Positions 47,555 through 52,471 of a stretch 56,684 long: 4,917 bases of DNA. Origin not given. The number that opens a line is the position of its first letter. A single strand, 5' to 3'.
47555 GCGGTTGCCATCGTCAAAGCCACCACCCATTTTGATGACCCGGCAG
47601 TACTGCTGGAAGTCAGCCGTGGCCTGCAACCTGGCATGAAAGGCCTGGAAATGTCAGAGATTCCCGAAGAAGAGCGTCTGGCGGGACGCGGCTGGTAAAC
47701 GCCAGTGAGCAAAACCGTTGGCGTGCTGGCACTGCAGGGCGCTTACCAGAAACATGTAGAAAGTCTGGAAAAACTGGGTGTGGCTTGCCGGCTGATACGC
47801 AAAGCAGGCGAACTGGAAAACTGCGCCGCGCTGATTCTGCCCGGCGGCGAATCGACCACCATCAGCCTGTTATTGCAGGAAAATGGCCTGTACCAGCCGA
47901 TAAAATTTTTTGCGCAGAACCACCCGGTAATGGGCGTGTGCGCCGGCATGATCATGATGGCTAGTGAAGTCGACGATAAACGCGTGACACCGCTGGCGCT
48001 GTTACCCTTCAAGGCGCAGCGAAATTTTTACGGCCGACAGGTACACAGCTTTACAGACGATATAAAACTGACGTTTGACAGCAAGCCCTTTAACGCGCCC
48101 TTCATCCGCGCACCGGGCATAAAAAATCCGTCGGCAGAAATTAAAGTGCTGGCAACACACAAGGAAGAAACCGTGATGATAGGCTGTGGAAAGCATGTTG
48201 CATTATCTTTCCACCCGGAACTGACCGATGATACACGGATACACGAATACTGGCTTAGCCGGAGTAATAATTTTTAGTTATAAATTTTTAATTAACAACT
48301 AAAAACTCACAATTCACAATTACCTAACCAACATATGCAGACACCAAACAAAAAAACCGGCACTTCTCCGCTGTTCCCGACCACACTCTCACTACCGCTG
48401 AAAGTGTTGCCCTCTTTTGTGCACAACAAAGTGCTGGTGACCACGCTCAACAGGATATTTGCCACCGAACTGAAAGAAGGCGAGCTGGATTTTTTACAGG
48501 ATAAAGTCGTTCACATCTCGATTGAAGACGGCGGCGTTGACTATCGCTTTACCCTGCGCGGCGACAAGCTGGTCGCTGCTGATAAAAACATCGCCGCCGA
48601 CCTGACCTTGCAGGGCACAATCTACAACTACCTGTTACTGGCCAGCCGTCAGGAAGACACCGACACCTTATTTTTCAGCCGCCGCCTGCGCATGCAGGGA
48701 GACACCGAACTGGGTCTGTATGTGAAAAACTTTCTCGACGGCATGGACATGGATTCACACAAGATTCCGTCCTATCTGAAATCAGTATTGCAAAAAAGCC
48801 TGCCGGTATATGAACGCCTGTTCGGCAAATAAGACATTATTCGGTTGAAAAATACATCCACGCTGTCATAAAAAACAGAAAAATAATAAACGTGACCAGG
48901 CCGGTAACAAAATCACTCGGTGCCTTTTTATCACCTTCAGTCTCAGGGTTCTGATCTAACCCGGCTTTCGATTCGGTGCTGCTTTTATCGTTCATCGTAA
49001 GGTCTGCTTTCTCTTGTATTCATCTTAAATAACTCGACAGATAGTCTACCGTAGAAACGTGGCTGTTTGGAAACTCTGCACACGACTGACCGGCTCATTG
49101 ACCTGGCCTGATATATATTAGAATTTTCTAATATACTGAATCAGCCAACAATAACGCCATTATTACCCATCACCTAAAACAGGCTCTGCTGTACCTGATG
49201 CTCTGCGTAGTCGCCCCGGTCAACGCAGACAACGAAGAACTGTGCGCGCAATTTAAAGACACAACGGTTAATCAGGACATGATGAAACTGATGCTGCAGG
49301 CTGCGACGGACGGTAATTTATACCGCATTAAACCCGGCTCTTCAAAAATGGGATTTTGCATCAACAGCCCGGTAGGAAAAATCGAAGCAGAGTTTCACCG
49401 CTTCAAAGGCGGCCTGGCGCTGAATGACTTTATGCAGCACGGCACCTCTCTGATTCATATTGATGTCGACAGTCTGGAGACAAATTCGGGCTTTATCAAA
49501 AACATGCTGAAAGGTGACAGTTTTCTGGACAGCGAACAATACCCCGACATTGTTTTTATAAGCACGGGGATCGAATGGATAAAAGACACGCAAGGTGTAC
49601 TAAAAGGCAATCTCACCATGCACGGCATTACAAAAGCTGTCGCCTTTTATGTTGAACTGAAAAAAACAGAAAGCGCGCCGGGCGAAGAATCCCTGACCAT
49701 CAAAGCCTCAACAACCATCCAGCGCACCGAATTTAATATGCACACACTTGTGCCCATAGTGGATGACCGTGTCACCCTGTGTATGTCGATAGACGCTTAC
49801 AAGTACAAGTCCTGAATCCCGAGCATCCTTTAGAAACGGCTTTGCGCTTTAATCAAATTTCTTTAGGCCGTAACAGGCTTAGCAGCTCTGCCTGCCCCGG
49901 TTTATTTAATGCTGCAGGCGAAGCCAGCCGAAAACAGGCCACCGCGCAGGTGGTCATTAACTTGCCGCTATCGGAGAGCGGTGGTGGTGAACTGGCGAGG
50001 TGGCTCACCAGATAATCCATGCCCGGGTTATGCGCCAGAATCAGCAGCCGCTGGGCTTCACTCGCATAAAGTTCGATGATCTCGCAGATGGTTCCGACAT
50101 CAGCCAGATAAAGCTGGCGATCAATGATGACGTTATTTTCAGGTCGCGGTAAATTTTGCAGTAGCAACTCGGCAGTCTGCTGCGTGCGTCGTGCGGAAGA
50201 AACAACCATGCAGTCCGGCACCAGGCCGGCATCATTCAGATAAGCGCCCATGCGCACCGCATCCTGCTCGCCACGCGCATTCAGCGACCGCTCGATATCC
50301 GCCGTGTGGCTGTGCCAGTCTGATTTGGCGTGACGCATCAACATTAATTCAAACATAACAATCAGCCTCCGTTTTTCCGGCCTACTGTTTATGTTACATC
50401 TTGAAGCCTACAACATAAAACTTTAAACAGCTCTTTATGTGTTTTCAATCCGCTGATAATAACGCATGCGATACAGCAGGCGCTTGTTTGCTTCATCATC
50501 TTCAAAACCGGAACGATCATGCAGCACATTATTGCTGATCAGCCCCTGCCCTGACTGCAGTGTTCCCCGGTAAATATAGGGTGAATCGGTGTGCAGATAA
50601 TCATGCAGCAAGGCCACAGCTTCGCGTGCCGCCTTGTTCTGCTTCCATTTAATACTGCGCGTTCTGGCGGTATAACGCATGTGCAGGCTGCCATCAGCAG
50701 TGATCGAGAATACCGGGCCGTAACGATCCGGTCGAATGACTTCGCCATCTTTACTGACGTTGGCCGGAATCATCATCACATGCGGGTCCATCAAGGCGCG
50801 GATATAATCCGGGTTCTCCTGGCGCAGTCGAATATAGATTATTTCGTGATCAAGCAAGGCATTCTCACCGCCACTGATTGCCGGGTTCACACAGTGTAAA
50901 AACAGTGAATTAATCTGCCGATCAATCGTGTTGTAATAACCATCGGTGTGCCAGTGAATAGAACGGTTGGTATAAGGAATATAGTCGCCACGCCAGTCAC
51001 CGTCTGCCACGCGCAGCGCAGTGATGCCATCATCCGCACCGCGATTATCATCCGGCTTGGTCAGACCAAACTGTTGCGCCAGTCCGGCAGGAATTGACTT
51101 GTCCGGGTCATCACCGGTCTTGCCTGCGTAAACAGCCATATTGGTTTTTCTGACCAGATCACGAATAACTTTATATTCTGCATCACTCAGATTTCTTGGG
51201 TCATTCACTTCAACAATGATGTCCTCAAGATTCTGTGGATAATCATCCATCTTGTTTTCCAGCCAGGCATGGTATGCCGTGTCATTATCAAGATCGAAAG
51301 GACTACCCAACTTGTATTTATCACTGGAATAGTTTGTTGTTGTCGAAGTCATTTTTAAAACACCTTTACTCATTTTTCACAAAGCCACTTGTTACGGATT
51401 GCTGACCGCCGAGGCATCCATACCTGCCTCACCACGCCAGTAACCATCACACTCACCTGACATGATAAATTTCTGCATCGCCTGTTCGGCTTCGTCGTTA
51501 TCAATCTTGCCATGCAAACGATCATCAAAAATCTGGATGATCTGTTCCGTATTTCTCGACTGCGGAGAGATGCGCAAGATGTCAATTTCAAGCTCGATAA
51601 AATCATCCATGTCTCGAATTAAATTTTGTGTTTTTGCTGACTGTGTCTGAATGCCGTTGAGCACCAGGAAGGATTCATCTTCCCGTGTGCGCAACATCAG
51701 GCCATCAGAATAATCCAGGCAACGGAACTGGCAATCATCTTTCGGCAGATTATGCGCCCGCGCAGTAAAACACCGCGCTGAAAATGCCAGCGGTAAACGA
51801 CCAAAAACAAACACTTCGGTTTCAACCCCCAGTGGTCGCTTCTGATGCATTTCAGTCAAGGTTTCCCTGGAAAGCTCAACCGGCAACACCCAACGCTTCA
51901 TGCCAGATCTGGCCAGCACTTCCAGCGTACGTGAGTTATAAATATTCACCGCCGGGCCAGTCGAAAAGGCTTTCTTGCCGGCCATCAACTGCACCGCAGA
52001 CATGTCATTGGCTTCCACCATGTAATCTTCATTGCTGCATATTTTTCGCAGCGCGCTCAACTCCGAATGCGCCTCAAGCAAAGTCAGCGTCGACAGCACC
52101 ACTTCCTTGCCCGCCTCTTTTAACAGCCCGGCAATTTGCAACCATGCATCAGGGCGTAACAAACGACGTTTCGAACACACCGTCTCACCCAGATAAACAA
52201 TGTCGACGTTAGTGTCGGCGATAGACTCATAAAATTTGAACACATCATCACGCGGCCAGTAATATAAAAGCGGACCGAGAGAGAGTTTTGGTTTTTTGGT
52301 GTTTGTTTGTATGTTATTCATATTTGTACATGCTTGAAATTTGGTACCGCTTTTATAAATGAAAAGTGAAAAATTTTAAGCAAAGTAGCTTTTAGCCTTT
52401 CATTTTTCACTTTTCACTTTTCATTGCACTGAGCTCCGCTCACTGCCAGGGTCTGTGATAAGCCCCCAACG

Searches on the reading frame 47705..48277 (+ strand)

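Call 107: search_protein_families(library=pfam, proteins=[window:47705-48277:+], max_evalue=0.00001)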
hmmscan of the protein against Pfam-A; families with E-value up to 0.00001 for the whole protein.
window:47705-48277:+ (190 aa): 3 families
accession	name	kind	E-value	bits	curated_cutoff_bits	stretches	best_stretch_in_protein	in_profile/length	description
PF01174.25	SNO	-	3.9e-48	164.2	27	1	7-185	1-184/188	SNO glutamine amidotransferase family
PF07685.20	GATase_3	-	5.6e-09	36.3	27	1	18-93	16-96/196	CobB/CobQ-like glutamine amidotransferase domain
PF00117.34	GATase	-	7.9e-06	26.1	22.8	0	19-177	15-177/190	Glutamine amidotransferase class-I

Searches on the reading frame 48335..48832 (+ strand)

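Call 107: search_protein_families(library=pfam, proteins=[window:48335-48832:+], max_evalue=0.00001)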
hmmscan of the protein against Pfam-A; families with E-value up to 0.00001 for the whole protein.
window:48335-48832:+ (165 aa): 1 family
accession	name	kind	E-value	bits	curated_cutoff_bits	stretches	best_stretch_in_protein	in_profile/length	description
PF02036.22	SCP2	-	6.7e-14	52.5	21.3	1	39-135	2-101/101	SCP-2 sterol transfer family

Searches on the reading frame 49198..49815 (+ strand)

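Call 107: search_protein_families(library=pfam, proteins=[window:49198-49815:+], max_evalue=0.00001)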
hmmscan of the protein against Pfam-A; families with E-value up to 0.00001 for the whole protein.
window:49198-49815:+ (205 aa): 1 family
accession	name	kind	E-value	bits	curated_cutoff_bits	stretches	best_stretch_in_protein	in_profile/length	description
PF04264.18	YceI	-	4.2e-26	92.5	23.7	1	42-199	1-149/150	YceI-like domain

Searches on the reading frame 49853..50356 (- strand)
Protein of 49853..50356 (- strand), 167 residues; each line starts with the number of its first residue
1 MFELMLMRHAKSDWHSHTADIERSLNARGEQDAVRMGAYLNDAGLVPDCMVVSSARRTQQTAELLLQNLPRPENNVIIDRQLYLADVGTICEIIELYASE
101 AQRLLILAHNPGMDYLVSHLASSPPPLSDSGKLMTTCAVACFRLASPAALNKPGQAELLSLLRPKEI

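Call 107: search_protein_families(library=pfam, proteins=[window:49853-50356:-], max_evalue=0.00001)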
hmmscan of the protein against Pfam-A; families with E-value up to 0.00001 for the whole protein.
window:49853-50356:- (167 aa): 1 family
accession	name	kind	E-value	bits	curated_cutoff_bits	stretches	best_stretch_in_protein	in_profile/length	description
PF00300.27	His_Phos_1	-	3e-10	40.5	21.7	1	4-79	1-74/194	Histidine phosphatase superfamily (branch 1)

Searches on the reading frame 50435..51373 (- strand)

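Call 107: search_protein_families(library=pfam, proteins=[window:50435-51373:-], max_evalue=0.00001)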
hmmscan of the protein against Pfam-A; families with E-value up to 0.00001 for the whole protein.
window:50435-51373:- (312 aa): 1 family
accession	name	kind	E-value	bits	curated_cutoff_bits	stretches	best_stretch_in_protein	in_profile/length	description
PF02668.22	TauD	-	3.6e-20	73.4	27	1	53-303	13-266/267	Taurine catabolism dioxygenase TauD, TfdA family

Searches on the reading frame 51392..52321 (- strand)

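Call 107: search_protein_families(library=pfam, proteins=[window:51392-52321:-], max_evalue=0.00001)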
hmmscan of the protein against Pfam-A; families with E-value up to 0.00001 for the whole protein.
window:51392-52321:- (309 aa): 1 family
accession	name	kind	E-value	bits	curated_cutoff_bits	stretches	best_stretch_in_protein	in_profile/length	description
PF01136.24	Peptidase_U32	-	5e-19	69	22.4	1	106-264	23-187/233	Peptidase family U32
